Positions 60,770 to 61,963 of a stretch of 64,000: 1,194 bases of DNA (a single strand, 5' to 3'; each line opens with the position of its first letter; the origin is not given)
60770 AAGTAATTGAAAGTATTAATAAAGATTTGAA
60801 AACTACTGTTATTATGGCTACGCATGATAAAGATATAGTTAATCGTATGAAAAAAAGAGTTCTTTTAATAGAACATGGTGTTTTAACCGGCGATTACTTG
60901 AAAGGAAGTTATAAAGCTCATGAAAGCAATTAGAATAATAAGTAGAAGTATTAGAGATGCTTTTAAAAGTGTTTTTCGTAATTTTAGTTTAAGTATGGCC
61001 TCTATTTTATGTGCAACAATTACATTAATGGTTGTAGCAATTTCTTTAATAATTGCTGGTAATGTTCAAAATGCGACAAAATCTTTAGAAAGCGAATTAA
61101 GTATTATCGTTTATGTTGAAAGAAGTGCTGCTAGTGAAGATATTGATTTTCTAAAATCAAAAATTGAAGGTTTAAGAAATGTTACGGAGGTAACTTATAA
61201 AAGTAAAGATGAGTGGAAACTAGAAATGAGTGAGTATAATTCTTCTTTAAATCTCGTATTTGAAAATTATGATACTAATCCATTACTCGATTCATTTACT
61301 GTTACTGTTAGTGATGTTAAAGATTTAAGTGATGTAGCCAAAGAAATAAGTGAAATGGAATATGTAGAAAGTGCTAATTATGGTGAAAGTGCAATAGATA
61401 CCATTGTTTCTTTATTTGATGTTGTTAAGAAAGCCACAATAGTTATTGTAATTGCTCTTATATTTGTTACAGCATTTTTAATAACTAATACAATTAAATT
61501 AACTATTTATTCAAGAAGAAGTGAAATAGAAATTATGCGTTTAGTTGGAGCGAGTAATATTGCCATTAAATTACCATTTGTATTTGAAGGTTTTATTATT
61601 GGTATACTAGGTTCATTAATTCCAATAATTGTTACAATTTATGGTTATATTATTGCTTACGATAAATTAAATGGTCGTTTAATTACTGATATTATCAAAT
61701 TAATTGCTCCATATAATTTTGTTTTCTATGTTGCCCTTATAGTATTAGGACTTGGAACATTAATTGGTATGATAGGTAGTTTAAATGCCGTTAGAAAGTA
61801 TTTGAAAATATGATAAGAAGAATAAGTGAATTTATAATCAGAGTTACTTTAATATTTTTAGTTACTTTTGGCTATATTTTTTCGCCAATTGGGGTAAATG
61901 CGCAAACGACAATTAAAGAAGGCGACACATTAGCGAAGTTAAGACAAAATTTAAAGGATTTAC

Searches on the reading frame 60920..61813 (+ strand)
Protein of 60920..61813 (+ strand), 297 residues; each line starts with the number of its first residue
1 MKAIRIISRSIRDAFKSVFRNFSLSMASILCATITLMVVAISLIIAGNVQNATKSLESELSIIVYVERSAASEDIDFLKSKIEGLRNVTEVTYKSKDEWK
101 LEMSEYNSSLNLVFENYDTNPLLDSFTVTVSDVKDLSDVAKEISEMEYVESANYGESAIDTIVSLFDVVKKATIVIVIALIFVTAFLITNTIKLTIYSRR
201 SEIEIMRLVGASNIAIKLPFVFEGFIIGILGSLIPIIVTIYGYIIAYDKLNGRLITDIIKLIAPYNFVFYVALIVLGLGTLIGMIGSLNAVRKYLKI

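Call 13: search_protein_families(library=pfam, proteins=[window:60920-61813:+], max_evalue=0.00001)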
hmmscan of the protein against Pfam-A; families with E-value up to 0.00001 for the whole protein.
window:60920-61813:+ (297 aa): 2 families
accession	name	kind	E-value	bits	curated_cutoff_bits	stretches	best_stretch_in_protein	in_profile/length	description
PF18075.7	FtsX_ECD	-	4.6e-15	56.4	23.5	1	61-151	2-95/96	FtsX extracellular domain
PF02687.27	FtsX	-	7.9e-12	45.7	25.5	1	174-296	1-117/120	FtsX-like permease C-terminal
